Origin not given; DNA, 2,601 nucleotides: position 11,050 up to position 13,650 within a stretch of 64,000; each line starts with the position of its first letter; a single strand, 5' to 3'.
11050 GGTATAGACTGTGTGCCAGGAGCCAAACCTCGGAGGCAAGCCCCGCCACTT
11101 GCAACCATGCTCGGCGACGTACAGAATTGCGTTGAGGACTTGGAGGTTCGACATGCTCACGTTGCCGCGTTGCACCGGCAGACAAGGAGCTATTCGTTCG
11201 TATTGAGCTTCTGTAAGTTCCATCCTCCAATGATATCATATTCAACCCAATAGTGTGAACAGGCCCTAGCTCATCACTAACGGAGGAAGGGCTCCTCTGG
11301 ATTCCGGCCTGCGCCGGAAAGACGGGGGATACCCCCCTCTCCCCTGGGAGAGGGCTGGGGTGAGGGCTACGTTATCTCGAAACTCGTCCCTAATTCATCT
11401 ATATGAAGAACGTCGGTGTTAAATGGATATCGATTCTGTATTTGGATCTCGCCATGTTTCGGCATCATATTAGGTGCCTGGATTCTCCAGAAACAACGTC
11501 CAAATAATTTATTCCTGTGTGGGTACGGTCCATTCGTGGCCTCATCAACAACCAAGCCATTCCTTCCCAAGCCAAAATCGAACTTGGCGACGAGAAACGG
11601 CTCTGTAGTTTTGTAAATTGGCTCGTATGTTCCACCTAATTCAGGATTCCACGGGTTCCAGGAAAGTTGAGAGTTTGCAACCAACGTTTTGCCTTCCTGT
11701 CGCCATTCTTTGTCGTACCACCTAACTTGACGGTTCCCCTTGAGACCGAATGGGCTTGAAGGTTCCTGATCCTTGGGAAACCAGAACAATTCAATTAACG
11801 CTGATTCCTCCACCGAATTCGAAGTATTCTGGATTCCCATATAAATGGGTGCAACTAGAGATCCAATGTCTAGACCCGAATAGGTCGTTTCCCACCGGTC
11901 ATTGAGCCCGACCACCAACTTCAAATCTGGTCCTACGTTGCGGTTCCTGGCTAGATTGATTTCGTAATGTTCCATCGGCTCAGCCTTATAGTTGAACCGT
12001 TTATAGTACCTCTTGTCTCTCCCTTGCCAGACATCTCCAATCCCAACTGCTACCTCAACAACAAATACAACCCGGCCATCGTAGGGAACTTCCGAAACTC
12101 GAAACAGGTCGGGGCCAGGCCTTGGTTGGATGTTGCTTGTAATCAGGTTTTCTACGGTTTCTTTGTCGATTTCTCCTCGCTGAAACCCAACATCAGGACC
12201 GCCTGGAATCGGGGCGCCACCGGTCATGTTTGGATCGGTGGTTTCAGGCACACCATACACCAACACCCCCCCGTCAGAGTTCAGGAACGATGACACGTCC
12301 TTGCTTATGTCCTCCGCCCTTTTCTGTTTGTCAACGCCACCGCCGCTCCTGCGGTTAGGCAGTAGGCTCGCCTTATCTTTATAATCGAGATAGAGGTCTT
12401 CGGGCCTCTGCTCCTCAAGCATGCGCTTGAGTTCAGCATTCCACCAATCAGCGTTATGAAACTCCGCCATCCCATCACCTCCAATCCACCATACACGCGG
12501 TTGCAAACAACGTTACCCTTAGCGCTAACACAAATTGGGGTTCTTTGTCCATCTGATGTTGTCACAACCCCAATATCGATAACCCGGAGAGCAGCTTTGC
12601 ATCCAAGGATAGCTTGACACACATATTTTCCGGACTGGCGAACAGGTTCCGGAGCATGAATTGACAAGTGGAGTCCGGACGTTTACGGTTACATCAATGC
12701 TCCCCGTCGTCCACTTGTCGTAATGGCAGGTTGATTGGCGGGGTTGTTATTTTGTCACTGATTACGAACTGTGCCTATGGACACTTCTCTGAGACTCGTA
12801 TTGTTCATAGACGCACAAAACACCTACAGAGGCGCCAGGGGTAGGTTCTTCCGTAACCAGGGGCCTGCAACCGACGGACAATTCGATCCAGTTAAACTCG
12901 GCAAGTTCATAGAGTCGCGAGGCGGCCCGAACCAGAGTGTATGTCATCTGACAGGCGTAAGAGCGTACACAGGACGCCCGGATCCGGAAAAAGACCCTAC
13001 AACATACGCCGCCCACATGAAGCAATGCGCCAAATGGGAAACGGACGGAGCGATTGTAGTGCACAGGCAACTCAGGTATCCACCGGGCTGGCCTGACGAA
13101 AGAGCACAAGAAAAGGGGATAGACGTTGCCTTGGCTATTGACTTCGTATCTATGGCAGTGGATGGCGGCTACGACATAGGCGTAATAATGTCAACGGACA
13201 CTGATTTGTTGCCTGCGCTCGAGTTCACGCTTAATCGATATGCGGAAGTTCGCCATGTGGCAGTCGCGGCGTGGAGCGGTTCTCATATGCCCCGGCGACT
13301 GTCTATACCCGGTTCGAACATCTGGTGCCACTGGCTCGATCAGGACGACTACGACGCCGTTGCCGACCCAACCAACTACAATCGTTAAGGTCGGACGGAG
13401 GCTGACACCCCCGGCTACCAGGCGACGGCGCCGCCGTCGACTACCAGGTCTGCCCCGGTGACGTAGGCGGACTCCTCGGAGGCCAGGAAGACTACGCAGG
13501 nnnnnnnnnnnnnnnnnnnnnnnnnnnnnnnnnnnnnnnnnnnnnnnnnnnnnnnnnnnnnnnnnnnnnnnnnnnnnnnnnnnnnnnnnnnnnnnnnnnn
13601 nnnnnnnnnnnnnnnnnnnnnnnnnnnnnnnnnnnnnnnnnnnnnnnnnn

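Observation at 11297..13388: AT-richer islet with divergent Schlafen/AlbA_2-like and NYN-nuclease genes: candidate two-gene defence module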

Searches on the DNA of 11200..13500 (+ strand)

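Call 63: search_rna_families(source=window, start=11200, end=13500, threshold=evalue, max_evalue=10)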
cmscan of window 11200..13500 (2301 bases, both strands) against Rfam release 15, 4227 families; matches with E-value up to 10: 8.
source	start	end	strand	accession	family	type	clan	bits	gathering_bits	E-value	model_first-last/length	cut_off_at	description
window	12129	12194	+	RF02722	sca_ncR27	Gene; snRNA; snoRNA; scaRNA;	-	23.6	91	0.13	18-79/83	no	Small Cajal body specific RNA ncR27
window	11333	11367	+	RF01762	whalefall-1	Gene; sRNA;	-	19.2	37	0.091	1-56/56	no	Whalefall-1 RNA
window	12347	12492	-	RF02175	SMAD5-AS1_3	Gene; lncRNA;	-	18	60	0.48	1-125/125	no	SMAD5 antisense RNA 1 conserved region 3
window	12356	12467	-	RF02046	Sphinx_1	Gene; lncRNA;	-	17.3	34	3.6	1-100/100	no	Sphinx_ conserved region 1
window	12288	12478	-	RF02247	Six3os1_2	Gene; lncRNA;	-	15.9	80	5.7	1-217/217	no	Six3os1 conserved region 2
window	13341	13441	-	RF01059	mir-598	Gene; miRNA;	-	15.9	69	9.9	1-80/80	no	mir-598 microRNA precursor family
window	11300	11393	-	RF00233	Tymo_tRNA-like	Cis-reg;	-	14.4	40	7.5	1-84/84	no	Tymovirus/Pomovirus/Furovirus tRNA-like 3' UTR element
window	11336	11353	-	RF01762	whalefall-1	Gene; sRNA;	-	14.1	37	4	4-21/56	no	Whalefall-1 RNA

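Call 70: build_rna_model(alignment_id=A6, structure=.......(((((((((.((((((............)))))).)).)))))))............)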
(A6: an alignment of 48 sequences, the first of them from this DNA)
Model R1 built from alignment A6 (48 sequences, 64 columns); structure: as given.
model positions 56; base pairs 15; branch points 0; effective number of sequences 15.96; information 0.994 bits per position. Calibrated on 0.2 Mb of random sequence (short: E-values are rough).
structure used (alignment columns):
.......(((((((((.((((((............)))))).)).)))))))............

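Call 71: search_with_rna_model(model_id=R1, sources=[window, L001, L002, L003, L004, L005, L006, L007, L008, L009, L010, L011, L012, L013, L014, L015, L016, L028, L029, L030, L031, L032, L033, L034, L035, L036, L037, L038, L039, L040, L041, L042, L043, L044, L045, L046, L047, L048, L049, L050, L051, L052, L053, L054, L055, L056, L057, L058, L059, L060, L061, L062, L063, L064, L065, L066, L067, L068, L069, L070, L071, L072, L073, L074, L075, L076, L077, L078, L079, L080, L081, L082, L083, L084, L085, L086, L087, L088, L089, L090, L091, L092, L093, L094, L095, L096, L097, L098, L099, L100, L101, L102, L103, L104, L105, L106, L107, L108, L109, L110], max_evalue=0.1, make_alignment=true)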
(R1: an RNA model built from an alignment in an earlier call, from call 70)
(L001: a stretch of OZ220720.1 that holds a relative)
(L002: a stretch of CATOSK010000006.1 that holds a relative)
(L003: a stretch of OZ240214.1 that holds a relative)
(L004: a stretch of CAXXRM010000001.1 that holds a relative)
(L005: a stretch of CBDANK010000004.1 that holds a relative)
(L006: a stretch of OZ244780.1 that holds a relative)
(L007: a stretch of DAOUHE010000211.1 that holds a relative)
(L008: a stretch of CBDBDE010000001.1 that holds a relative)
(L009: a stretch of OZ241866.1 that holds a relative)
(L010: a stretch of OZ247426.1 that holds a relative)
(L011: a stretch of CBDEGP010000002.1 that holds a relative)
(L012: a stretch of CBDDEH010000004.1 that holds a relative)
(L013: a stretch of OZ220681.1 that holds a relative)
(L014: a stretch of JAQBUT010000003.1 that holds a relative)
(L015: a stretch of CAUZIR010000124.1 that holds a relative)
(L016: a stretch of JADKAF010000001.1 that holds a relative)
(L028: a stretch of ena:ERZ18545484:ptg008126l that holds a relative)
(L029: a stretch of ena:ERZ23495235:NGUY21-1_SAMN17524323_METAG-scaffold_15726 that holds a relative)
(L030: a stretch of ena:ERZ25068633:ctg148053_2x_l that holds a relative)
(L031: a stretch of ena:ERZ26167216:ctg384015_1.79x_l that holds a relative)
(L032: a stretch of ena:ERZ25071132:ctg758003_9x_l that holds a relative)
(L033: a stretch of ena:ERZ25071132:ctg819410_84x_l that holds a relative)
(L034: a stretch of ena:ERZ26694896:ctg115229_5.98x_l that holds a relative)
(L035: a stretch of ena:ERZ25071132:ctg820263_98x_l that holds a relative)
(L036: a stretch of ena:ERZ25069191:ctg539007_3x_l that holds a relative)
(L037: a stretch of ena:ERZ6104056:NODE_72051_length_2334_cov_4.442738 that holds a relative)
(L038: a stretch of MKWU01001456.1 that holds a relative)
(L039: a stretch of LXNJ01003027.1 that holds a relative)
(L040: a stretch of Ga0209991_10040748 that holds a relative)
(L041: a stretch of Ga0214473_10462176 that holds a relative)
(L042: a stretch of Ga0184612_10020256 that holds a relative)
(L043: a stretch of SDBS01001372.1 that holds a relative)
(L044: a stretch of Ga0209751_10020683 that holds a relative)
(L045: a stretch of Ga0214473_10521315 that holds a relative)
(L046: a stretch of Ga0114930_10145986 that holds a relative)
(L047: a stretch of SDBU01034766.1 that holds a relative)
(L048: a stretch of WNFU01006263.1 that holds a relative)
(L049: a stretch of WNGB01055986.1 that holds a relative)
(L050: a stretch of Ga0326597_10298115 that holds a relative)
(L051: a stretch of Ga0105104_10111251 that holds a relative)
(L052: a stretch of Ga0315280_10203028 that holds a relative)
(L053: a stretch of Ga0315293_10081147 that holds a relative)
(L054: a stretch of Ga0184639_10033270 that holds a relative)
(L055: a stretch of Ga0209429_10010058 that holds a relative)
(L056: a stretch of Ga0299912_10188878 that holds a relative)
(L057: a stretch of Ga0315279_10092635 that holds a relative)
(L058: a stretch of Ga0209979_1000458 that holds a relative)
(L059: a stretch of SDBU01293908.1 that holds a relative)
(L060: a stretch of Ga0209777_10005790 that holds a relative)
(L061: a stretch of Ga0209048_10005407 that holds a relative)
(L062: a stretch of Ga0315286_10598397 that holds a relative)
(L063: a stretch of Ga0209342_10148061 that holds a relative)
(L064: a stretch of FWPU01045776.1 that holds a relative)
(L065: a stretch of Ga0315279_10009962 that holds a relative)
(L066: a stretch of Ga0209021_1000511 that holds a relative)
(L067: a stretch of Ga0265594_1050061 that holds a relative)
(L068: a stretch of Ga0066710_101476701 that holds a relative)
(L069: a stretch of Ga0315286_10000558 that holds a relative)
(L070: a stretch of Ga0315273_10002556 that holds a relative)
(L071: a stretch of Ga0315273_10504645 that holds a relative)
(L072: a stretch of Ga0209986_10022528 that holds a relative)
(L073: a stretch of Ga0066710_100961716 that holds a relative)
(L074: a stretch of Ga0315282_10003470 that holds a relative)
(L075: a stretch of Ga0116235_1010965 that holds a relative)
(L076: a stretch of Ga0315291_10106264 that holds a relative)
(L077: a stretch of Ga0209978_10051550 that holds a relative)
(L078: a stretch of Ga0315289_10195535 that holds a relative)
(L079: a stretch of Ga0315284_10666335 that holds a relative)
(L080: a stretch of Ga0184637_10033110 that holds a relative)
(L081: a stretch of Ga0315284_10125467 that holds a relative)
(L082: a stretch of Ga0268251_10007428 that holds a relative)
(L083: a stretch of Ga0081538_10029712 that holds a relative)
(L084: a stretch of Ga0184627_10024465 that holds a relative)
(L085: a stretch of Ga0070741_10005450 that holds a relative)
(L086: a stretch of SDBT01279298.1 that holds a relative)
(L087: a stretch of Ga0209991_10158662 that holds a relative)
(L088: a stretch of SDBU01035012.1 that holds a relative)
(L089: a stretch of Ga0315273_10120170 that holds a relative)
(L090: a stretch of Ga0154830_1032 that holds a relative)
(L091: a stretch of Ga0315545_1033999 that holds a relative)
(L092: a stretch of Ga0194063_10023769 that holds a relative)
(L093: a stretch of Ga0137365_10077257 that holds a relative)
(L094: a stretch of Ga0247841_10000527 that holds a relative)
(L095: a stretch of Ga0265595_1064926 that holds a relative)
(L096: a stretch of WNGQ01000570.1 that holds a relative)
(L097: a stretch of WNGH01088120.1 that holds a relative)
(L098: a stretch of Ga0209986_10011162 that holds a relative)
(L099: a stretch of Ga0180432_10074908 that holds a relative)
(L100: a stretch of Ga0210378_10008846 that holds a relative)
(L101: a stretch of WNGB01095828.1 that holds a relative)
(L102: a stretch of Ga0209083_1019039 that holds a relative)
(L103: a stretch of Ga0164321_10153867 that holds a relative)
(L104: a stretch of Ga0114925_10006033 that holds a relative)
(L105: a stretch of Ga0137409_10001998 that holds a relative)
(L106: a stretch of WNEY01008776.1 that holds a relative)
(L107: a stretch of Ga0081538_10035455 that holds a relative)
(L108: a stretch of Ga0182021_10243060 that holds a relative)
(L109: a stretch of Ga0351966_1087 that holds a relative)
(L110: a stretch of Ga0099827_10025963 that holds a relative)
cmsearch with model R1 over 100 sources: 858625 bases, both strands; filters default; matches with E-value up to 0.1: 93.
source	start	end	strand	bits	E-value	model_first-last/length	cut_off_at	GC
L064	45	100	+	70.2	1.3e-18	1-56/56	no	0.61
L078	390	445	+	70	1.5e-18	1-56/56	no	0.62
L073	352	407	+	67.4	1e-17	1-56/56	no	0.54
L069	7939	7998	+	67.4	1.1e-17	1-56/56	no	0.57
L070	2849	2908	+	67.4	1.1e-17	1-56/56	no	0.57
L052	363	418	+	67.1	1.3e-17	1-56/56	no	0.61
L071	878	933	+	66.3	2.3e-17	1-56/56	no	0.46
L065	4572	4627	+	65.5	4.2e-17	1-56/56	no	0.57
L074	1568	1623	+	65.2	5.4e-17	1-56/56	no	0.48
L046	373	428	+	65.1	6e-17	1-56/56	no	0.5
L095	249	304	+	64.9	6.9e-17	1-56/56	no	0.46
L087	263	318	+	64.6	8.6e-17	1-56/56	no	0.5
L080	932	991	+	64.4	9.5e-17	1-56/56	no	0.58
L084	1439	1498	+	64.4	9.5e-17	1-56/56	no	0.58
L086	1186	1241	+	64.2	1.1e-16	1-56/56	no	0.5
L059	336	391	+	64.1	1.2e-16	1-56/56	no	0.54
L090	1567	1622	+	64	1.3e-16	1-56/56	no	0.62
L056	415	474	+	64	1.4e-16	1-56/56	no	0.6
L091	305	360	+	63.8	1.6e-16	1-56/56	no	0.52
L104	4172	4227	+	63.5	2e-16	1-56/56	no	0.46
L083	2886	2941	+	63.4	2.1e-16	1-56/56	no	0.68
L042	2054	2108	+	63.1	2.5e-16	1-56/56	no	0.58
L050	551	607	+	63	2.8e-16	1-56/56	no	0.61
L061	7171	7226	+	62.9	3.1e-16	1-56/56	no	0.46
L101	1628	1683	+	62.8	3.3e-16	1-56/56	no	0.62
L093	63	118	+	62.6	3.7e-16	1-56/56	no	0.7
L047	2118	2175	+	62.3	4.7e-16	1-56/56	no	0.43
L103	212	267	+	62.1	5.3e-16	1-56/56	no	0.5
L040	1066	1121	+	61.3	9.7e-16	1-56/56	no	0.54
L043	486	541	+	61.2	1e-15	1-56/56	no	0.52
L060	7903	7958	+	61.2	1.1e-15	1-56/56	no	0.57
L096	7923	7978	+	61.1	1.1e-15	1-56/56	no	0.7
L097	1660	1715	+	61.1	1.1e-15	1-56/56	no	0.7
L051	548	603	+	61.1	1.2e-15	1-56/56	no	0.57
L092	296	349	+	60.7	1.6e-15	1-56/56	no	0.65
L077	309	364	+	60.5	1.9e-15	1-56/56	no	0.48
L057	1100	1156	+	60.3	2.2e-15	1-56/56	no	0.58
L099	1957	2010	+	60.1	2.5e-15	1-56/56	no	0.61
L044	2063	2122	+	60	2.6e-15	1-56/56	no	0.55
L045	408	467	+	60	2.6e-15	1-56/56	no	0.55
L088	2033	2088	+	59.9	2.9e-15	1-56/56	no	0.5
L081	182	237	+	59.7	3.2e-15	1-56/56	no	0.48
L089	862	915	+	59.6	3.5e-15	1-56/56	no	0.63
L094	7937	7990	+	59.6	3.5e-15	1-56/56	no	0.63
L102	448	501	+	59.6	3.5e-15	1-56/56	no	0.63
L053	598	657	+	59.3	4.6e-15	1-56/56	no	0.55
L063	412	471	+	59.1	5.3e-15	1-56/56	no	0.6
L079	71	130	+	58.7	6.9e-15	1-56/56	no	0.57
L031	5268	5329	+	58.7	7.1e-15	1-56/56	no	0.52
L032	4302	4363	+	58.7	7.1e-15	1-56/56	no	0.52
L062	291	345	+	58.5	7.9e-15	1-56/56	no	0.47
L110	3172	3225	+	58.2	1e-14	1-56/56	no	0.59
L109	7934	7989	+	58.1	1.1e-14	1-56/56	no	0.59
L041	384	443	+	58.1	1.1e-14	1-56/56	no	0.57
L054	501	556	+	57.6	1.5e-14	1-56/56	no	0.54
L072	233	292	+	57.1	2.4e-14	1-56/56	no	0.68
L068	231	291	+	56.4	3.8e-14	1-56/56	no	0.52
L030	5791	5851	+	56.3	4.1e-14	1-56/56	no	0.52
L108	288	341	+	56.2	4.5e-14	1-56/56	no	0.59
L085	7903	7958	+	56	5.2e-14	1-56/56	no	0.64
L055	281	340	+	55.6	7e-14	1-56/56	no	0.55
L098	4877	4934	-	54.4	1.7e-13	1-56/56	no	0.43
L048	7464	7519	+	54.3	1.9e-13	1-56/56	no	0.61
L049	2738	2793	+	54.3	1.9e-13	1-56/56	no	0.61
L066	7936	7998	+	54.2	2e-13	1-56/56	no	0.57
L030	5919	5979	+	53.9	2.5e-13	1-56/56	no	0.52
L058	7932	7987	+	53.8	2.8e-13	1-56/56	no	0.66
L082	1763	1820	+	52.7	6.1e-13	1-56/56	no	0.69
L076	264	316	+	51.4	1.7e-12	1-56/56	no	0.66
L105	7899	7961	+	50.9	2.3e-12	1-56/56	no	0.56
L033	5910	5970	+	50.9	2.4e-12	1-56/56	no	0.54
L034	5910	5970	+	50.9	2.4e-12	1-56/56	no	0.54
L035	5910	5970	+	50.9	2.4e-12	1-56/56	no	0.54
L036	2976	3036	+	50.9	2.4e-12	1-56/56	no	0.54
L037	442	502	+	50.9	2.4e-12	1-56/56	no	0.54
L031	5091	5152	+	48.4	1.6e-11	1-56/56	no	0.55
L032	4125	4186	+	48.4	1.6e-11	1-56/56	no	0.55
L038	7889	7951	+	46.7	5.7e-11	1-56/56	no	0.49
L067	559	616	-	41.4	3e-09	1-56/56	no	0.55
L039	1498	1559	+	37.5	5.5e-08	1-56/56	no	0.53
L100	1522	1591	+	28.4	5e-05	1-56/56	no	0.61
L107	331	399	+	26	0.0003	1-56/56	no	0.61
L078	397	433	-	25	0.00066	8-44/56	no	0.76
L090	1574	1610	-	24.1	0.0013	8-44/56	no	0.76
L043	493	529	-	22.8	0.0034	8-44/56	no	0.65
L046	380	416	-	22.8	0.0034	8-44/56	no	0.65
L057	1107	1144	-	22.2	0.005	8-44/56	no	0.76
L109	7941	7977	-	21.7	0.0075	8-44/56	no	0.78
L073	359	395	-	21.3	0.01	8-44/56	no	0.73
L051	555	591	-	21.1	0.012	8-44/56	no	0.76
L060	7910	7946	-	20.9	0.014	8-44/56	no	0.68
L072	240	280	-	18.7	0.073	8-44/56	no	0.8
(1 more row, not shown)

Alignment A7: 93 matches aligned to the model, 88 columns, each read 5' to 3' on its own strand. Consensus structure (alignment columns), stored with it:
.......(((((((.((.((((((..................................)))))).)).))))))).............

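Call 103: search_with_rna_model(model_id=R1, sources=[L111, L112, L113, L114, L115, L116, L117, L118, L119, L120, L121, L122], max_evalue=1, filters=off)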
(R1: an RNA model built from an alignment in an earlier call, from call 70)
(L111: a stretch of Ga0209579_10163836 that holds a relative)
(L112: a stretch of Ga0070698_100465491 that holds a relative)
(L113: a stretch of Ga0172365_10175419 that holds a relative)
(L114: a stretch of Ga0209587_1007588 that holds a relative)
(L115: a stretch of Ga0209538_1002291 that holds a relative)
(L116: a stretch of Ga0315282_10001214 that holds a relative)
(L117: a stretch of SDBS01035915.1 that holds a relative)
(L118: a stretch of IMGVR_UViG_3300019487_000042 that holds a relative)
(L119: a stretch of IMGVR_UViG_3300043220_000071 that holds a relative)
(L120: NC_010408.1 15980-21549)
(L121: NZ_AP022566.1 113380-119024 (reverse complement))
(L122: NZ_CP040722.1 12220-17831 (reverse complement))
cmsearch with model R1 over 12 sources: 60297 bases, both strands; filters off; matches with E-value up to 1: 12.
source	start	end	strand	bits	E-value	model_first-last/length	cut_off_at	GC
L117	1302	1357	+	68.7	2.7e-19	1-56/56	no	0.57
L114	1170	1226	+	60.3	1.4e-16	1-56/56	no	0.63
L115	5511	5564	+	60.1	1.7e-16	1-56/56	no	0.65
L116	7939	7992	+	56.6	2.3e-15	1-56/56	no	0.65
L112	983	1038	-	54.1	1.5e-14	1-56/56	no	0.61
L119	372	436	-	52.6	4.8e-14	1-56/56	no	0.58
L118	1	49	-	48.6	9.4e-13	1-56/56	no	0.69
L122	2414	2459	+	45.3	1.1e-11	1-56/56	no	0.57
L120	2430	2475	+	25.8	2.4e-05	1-56/56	no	0.63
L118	5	42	+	23.1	0.00019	8-44/56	no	0.79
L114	1177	1214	-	16.8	0.021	8-44/56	no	0.76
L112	995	1031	+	15.9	0.042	8-44/56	no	0.76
